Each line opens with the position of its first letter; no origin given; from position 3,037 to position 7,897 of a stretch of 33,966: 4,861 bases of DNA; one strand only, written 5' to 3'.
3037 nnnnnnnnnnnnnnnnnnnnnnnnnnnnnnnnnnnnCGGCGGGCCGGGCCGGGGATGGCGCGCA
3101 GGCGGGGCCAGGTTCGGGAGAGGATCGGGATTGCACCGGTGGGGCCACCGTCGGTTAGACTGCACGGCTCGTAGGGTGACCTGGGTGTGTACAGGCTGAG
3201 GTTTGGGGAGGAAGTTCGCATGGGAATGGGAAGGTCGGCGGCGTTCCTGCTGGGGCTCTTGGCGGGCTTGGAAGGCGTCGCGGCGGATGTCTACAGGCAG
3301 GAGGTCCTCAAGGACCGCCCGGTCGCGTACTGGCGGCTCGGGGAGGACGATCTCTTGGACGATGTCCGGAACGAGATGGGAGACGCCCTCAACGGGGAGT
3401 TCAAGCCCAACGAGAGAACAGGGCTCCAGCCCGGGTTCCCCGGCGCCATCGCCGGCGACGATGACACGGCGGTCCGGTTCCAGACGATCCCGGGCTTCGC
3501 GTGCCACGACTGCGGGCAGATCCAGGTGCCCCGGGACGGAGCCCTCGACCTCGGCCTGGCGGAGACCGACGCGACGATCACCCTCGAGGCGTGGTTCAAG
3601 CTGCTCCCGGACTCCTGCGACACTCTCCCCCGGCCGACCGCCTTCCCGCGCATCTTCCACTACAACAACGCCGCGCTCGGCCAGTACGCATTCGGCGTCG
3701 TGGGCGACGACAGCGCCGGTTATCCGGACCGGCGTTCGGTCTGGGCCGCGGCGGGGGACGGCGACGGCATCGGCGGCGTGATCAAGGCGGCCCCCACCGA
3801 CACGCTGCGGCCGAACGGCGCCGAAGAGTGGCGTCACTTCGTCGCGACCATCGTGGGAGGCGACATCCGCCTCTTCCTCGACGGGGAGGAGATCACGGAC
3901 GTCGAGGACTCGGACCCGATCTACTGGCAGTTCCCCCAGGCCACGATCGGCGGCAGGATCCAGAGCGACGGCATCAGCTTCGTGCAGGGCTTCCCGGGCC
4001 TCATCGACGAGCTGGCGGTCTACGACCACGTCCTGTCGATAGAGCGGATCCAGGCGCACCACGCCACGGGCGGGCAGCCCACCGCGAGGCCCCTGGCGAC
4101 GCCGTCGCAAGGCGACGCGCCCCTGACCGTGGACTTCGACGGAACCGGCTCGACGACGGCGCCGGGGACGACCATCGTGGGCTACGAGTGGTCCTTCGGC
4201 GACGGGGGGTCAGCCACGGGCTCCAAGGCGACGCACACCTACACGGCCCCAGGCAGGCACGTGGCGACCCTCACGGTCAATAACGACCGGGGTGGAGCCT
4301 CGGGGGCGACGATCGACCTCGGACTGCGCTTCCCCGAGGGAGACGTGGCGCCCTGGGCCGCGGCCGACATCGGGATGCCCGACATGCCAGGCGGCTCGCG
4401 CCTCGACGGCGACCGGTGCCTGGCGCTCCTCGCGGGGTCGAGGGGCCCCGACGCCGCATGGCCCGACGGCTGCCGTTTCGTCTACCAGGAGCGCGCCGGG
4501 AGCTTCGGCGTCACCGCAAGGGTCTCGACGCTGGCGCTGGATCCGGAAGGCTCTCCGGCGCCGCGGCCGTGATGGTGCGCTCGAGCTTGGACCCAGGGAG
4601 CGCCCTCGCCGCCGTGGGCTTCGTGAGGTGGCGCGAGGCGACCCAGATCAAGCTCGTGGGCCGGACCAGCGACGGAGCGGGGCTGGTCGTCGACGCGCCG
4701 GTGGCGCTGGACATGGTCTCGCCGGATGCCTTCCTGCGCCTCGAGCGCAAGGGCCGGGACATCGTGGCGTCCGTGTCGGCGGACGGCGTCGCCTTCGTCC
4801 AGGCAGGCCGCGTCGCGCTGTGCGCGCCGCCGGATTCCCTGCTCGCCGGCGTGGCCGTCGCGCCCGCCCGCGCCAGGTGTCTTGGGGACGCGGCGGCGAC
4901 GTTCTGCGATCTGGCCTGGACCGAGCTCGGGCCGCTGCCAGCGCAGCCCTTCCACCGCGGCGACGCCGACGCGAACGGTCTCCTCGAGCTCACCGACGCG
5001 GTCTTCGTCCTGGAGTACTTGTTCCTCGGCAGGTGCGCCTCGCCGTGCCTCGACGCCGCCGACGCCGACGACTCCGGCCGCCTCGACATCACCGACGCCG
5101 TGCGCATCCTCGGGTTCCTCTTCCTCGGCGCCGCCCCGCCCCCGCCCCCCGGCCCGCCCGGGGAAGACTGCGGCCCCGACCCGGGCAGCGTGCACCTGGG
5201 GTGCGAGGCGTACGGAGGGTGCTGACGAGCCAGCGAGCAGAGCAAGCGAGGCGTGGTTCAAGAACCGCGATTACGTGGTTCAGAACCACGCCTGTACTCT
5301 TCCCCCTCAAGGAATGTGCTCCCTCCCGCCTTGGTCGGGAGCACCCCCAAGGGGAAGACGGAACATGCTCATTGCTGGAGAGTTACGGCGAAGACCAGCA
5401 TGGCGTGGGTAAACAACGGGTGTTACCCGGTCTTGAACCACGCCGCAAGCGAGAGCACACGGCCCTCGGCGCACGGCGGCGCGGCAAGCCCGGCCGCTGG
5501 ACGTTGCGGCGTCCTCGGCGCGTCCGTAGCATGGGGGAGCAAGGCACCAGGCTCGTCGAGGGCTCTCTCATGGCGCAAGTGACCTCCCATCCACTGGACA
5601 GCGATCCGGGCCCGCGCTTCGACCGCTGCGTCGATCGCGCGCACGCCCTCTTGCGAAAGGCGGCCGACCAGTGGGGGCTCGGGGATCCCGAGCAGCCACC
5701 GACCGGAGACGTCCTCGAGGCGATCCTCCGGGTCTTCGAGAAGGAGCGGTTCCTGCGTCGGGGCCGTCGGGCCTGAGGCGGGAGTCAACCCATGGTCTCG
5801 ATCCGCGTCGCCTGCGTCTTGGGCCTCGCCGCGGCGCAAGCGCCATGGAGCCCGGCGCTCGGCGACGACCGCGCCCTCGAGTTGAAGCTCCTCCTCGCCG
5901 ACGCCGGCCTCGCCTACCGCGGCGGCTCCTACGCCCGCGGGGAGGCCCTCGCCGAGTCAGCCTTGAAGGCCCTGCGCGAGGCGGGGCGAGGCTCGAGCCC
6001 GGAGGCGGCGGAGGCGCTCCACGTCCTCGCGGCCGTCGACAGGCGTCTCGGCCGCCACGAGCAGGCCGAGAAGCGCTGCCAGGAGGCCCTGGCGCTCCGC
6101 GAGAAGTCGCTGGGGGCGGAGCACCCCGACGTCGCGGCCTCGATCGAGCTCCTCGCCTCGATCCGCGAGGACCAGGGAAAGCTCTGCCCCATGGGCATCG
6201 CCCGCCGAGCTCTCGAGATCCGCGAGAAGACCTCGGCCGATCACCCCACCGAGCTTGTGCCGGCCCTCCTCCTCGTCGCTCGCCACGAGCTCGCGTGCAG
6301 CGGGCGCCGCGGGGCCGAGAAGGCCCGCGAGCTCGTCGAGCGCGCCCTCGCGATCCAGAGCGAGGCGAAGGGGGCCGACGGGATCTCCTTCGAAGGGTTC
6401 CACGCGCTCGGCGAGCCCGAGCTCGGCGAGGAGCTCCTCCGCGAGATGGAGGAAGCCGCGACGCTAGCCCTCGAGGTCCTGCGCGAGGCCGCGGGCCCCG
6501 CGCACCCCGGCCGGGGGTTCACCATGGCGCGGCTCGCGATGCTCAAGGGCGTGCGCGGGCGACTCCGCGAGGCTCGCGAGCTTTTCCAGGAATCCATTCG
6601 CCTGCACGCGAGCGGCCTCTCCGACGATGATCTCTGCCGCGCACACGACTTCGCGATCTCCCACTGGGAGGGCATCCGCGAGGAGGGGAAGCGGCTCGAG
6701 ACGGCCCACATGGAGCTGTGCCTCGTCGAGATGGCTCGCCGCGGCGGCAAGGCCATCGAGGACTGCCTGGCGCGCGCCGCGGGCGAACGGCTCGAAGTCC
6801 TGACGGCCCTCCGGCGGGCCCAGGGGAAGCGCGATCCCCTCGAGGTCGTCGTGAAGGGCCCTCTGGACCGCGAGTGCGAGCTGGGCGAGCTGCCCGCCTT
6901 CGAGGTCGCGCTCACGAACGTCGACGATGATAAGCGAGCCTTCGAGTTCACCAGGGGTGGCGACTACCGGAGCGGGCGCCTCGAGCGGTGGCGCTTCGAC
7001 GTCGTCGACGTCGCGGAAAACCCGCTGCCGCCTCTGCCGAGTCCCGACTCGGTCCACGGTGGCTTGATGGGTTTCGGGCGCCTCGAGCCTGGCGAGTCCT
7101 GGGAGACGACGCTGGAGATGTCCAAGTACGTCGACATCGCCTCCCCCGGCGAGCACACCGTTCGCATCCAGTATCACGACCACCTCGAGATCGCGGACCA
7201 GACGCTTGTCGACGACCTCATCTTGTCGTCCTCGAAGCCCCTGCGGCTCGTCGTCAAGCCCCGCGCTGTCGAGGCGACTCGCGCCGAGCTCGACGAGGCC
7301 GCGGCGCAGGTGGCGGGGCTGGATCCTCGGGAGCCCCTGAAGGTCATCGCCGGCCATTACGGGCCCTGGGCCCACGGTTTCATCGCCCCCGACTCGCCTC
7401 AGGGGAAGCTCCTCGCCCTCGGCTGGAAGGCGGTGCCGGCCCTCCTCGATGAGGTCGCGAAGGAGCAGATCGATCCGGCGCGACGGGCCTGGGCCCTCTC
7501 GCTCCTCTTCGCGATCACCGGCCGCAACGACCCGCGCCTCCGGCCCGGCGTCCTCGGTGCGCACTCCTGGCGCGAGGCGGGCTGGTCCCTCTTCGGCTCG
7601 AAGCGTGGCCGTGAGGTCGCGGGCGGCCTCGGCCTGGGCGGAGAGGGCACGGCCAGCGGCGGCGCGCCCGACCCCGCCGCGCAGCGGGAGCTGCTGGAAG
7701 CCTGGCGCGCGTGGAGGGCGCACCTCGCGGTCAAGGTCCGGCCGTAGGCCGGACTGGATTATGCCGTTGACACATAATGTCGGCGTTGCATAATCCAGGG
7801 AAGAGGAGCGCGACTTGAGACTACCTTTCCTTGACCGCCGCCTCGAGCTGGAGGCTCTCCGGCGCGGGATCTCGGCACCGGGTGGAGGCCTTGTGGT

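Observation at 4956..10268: Recurrent C-terminal module of two dockerin-like Ca-binding repeats plus a Pro-rich linker and a tri-Cys tail, on three different secreted proteins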

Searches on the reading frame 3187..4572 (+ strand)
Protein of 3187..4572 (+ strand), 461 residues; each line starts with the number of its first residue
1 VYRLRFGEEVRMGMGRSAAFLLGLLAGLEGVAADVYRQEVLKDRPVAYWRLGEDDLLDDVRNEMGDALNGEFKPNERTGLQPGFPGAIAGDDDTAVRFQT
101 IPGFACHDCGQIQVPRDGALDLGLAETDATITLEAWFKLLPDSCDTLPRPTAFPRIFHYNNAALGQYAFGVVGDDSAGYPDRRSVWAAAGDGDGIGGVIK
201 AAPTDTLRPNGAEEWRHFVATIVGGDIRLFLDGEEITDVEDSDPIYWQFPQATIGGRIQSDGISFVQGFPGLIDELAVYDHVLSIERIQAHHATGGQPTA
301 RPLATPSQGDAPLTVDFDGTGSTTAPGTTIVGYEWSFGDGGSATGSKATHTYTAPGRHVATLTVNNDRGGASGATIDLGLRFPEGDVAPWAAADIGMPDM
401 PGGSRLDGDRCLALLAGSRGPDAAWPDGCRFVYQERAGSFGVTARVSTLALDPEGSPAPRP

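Call 5: search_protein_families(library=pfam, proteins=[window:3187-4572:+], max_evalue=0.1)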
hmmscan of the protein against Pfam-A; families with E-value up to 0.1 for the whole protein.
window:3187-4572:+ (461 aa): 4 families
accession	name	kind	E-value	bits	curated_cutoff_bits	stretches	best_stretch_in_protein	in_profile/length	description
PF18911.6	PKD_4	-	2.5e-17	63.1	27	1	297-372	3-76/85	PKD domain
PF13385.13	Laminin_G_3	-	3.8e-13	50.3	27.6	1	127-289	15-151/151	Concanavalin A-like lectin/glucanases superfamily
PF00801.26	PKD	-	4.2e-12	46.3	23.5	1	311-372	13-73/80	PKD domain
PF06439.18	3keto-disac_hyd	-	0.03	14.8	26.8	1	194-245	102-157/187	3-keto-disaccharide hydrolase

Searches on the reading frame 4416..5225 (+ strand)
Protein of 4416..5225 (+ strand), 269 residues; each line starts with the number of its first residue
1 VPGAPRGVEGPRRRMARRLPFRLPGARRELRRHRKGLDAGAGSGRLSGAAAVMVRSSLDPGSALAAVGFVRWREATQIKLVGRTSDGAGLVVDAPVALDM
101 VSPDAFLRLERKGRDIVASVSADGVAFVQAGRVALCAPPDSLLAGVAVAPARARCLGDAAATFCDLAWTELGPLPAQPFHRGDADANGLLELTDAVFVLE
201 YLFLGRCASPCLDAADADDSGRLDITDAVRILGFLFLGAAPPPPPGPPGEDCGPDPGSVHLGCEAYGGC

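Call 5: search_protein_families(library=pfam, proteins=[window:4416-5225:+], max_evalue=0.1)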
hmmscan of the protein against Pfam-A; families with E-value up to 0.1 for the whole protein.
window:4416-5225:+ (269 aa): 1 family
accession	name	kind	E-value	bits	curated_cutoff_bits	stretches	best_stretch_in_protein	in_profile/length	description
PF07081.18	DUF1349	-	0.088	12.9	32.4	0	99-152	111-164/179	Protein of unknown function (DUF1349)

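Call 9: search_protein_families(library=ncbifam, proteins=[window:4416-5225:+], max_evalue=1)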
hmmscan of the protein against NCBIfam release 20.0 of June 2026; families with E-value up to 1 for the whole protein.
window:4416-5225:+ (269 aa): 0 families

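Call 83: list_cluster_members(proteins=[window:4572-5225:+, window:4416-5225:+, window:3187-4572:+, window:3220-4572:+, window:3226-4572:+, window:9981-13589:-, window:14010-15956:-])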
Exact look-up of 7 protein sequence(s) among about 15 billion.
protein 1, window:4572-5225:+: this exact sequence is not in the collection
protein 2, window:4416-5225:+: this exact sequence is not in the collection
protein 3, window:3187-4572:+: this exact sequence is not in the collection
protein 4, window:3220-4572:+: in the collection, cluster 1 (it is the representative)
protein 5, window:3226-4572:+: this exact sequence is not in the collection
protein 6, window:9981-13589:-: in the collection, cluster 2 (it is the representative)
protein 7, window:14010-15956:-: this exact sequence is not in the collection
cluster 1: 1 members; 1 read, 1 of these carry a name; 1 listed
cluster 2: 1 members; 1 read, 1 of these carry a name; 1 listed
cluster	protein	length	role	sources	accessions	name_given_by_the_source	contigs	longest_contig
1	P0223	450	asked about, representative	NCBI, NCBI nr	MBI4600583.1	MAG: PKD domain-containing protein [Planctomycetes bacterium] | PKD domain-containing protein [Planctomycetota bacterium]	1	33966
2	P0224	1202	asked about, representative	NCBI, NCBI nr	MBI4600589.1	MAG: CotH kinase family protein [Planctomycetes bacterium] | CotH kinase family protein [Planctomycetota bacterium]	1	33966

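Call 86: list_cluster_members(proteins=[window:4458-5225:+, window:4569-5225:+, window:4575-5225:+, window:4587-5225:+, window:4614-5225:+, window:4623-5225:+, window:4656-5225:+, window:4701-5225:+, window:4713-5225:+, window:4764-5225:+])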
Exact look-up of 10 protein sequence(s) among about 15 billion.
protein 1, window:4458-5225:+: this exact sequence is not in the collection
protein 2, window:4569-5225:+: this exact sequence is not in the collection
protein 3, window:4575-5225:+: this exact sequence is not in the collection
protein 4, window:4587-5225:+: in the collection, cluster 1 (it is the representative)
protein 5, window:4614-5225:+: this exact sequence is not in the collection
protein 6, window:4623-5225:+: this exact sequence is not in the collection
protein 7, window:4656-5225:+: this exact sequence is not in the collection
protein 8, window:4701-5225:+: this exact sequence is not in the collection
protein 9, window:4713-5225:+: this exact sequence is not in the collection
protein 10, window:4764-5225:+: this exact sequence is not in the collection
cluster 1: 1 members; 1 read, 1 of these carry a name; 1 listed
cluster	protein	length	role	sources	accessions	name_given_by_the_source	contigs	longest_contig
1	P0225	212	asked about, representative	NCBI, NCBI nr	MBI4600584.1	MAG: hypothetical protein HY721_01350 [Planctomycetes bacterium] | hypothetical protein [Planctomycetota bacterium]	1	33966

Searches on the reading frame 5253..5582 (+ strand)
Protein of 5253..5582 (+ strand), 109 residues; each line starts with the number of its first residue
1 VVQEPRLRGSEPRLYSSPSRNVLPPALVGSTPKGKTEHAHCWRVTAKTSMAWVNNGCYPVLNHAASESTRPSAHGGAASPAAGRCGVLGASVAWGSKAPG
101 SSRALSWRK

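Call 89: search_protein_families(library=pfam, proteins=[window:5253-5582:+], max_evalue=0.01)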
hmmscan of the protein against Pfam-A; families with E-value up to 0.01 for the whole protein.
window:5253-5582:+ (109 aa): 0 families

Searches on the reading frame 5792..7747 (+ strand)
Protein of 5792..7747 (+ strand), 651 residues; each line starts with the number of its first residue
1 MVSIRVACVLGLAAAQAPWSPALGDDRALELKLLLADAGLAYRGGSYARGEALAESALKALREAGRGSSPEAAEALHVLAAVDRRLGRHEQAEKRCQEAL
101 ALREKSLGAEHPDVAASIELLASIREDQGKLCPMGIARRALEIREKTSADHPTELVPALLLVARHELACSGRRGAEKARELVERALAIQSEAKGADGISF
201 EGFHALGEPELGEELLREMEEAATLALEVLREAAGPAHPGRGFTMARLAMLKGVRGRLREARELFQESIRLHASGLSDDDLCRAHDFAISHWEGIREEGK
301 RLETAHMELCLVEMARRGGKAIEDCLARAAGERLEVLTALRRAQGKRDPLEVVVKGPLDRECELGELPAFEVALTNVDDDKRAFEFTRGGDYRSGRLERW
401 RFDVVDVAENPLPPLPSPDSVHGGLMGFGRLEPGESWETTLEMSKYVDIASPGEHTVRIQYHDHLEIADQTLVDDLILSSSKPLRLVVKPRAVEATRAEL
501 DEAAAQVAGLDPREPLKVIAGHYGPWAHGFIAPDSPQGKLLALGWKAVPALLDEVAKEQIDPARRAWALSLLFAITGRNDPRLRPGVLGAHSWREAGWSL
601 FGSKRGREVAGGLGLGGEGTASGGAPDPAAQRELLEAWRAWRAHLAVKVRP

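Call 14: search_protein_families(library=pfam, proteins=[window:5792-7747:+], max_evalue=0.01)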
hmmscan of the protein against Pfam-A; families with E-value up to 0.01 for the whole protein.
window:5792-7747:+ (651 aa): 4 families
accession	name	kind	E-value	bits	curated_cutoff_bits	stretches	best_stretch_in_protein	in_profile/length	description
PF13424.12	TPR_12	-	7.3e-19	68.2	30.1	3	72-130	2-60/77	Tetratricopeptide repeat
PF24885.1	TPR_NPHP3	-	3.1e-12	46.9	100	1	68-149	136-218/239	Nephrocystin-3 TPR domain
PF13374.12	TPR_10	-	2.3e-11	43.8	27.5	1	73-113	2-42/42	Tetratricopeptide repeat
PF07719.23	TPR_2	-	0.0028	18.1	27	0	73-104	1-32/34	Tetratricopeptide repeat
